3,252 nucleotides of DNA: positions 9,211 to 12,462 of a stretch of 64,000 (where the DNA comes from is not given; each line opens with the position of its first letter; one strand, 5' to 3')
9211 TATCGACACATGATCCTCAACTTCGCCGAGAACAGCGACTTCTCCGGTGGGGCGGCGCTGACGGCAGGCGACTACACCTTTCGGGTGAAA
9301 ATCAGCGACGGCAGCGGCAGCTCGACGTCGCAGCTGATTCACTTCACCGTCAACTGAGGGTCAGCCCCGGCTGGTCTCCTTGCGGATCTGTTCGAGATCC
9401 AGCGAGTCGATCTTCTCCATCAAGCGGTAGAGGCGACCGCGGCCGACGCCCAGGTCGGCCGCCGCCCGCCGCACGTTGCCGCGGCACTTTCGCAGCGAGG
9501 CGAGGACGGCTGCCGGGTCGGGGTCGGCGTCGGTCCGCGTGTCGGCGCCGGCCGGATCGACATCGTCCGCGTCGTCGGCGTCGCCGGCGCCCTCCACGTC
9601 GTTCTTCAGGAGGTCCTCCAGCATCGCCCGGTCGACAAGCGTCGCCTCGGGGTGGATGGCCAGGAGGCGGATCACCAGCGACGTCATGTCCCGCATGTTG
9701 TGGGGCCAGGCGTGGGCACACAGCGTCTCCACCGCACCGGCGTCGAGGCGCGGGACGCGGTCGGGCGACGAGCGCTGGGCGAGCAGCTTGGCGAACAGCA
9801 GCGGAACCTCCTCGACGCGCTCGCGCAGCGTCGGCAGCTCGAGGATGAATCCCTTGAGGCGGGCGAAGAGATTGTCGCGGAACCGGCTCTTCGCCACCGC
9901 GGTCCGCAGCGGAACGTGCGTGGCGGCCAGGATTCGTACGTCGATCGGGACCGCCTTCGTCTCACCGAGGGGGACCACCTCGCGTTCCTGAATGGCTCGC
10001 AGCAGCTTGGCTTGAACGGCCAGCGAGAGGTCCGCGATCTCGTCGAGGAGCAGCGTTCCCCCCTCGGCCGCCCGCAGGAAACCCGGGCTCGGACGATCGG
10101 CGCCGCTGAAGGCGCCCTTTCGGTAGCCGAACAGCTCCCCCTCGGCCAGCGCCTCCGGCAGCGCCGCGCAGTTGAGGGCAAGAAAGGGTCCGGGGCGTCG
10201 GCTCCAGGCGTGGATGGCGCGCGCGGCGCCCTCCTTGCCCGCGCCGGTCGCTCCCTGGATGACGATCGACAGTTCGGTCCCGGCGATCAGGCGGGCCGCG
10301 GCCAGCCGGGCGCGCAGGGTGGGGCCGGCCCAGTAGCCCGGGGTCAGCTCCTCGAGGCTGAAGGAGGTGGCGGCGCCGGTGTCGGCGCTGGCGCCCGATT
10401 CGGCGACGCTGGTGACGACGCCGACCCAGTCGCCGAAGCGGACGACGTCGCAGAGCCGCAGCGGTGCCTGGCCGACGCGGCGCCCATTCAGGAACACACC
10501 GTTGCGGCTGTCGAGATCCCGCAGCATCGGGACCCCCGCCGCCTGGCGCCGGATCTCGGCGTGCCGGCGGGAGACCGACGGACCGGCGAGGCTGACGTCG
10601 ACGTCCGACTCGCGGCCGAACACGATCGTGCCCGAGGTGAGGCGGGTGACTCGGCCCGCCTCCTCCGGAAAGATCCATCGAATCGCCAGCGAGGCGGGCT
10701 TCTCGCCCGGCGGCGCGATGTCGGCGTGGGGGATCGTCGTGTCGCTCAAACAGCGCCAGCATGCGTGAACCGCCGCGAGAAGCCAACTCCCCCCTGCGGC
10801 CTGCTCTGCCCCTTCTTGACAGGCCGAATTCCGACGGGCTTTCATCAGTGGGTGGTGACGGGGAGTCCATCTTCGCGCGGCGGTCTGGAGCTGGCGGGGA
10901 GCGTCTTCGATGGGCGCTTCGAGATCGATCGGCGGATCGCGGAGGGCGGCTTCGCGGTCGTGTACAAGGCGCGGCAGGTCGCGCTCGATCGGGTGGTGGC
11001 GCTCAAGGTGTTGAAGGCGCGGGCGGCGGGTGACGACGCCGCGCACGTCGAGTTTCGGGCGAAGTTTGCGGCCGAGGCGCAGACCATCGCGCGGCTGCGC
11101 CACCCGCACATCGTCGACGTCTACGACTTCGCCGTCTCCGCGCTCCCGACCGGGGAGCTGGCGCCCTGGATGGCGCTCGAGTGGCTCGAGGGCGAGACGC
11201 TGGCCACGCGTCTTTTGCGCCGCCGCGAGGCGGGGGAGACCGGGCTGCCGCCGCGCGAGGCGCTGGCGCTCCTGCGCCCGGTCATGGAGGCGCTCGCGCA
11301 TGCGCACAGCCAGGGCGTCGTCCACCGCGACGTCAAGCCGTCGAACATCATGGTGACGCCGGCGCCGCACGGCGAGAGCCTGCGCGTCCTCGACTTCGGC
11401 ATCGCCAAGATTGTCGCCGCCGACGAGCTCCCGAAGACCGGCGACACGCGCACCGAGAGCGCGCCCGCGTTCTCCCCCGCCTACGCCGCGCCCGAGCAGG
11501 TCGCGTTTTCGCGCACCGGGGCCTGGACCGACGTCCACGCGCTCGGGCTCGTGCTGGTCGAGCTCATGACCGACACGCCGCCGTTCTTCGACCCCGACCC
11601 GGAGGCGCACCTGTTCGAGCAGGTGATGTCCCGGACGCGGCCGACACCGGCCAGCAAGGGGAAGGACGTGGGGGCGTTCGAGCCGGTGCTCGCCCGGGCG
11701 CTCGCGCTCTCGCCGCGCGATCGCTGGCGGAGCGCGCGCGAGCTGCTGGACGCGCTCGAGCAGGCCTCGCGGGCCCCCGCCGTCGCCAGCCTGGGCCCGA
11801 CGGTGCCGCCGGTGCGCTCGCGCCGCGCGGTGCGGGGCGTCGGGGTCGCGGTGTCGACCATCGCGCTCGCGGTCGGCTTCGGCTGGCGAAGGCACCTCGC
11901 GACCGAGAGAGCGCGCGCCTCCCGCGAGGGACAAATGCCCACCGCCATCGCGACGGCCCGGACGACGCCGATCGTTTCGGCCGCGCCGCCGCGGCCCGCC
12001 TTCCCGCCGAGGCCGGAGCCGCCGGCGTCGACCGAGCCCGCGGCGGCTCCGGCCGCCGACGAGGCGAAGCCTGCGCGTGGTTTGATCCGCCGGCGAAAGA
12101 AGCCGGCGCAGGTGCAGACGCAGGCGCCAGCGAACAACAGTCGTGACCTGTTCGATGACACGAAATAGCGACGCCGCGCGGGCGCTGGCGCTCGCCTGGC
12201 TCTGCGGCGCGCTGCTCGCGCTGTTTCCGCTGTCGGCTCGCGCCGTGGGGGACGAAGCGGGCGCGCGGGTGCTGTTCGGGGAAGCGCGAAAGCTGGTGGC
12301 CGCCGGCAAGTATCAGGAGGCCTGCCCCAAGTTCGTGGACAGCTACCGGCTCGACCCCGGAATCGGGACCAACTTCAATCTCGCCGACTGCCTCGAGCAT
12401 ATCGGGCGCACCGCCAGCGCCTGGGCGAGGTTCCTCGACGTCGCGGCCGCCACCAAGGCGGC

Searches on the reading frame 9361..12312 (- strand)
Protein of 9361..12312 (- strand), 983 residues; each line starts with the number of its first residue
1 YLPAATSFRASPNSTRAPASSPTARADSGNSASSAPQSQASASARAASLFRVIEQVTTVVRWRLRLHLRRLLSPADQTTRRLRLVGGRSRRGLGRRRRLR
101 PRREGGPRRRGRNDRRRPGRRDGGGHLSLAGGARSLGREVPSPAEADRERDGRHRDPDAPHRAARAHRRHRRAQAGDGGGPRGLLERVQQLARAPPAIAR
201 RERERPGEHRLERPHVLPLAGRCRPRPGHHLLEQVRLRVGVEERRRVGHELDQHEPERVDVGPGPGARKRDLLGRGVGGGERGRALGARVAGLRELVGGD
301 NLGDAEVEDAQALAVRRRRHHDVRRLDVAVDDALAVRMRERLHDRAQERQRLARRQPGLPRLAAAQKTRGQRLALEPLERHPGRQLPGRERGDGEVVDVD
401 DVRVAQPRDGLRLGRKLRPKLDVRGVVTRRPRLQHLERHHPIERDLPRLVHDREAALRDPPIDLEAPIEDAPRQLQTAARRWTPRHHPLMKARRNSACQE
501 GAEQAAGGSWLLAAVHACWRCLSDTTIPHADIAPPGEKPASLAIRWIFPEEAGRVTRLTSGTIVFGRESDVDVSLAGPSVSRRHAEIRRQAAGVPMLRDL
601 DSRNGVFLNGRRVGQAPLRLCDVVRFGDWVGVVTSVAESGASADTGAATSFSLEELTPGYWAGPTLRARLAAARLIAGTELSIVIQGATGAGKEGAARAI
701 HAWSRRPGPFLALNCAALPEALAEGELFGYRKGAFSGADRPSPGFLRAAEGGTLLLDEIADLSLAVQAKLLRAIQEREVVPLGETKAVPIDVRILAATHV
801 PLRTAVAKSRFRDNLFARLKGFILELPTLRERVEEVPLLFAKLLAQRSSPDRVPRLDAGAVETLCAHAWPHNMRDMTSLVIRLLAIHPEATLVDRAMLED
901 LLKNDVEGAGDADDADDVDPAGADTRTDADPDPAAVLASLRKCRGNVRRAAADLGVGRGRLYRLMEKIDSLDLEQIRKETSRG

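Call 71: search_protein_families(library=pfam, max_evalue=0.0001, proteins=[window:9361-12312:-])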
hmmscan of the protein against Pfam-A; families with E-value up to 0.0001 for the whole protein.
window:9361-12312:- (983 aa): 5 families
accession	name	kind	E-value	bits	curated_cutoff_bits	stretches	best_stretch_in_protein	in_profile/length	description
PF00158.32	Sigma54_activat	-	2.7e-52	177.3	20.2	1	666-822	8-165/168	Sigma-54 interaction domain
PF00498.31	FHA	-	5.3e-18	65.7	20.7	1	563-627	1-67/67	FHA domain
PF16697.10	Yop-YscD_cpl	-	6.7e-10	39.5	33.2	1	551-628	7-85/94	Inner membrane component of T3SS, cytoplasmic domain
PF14532.12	Sigma54_activ_2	-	1e-09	39.2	25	1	675-829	16-138/138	Sigma-54 interaction domain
PF25601.1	AAA_lid_14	-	3.1e-08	33.8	27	1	830-908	1-80/87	AAA+ ATPase lid domain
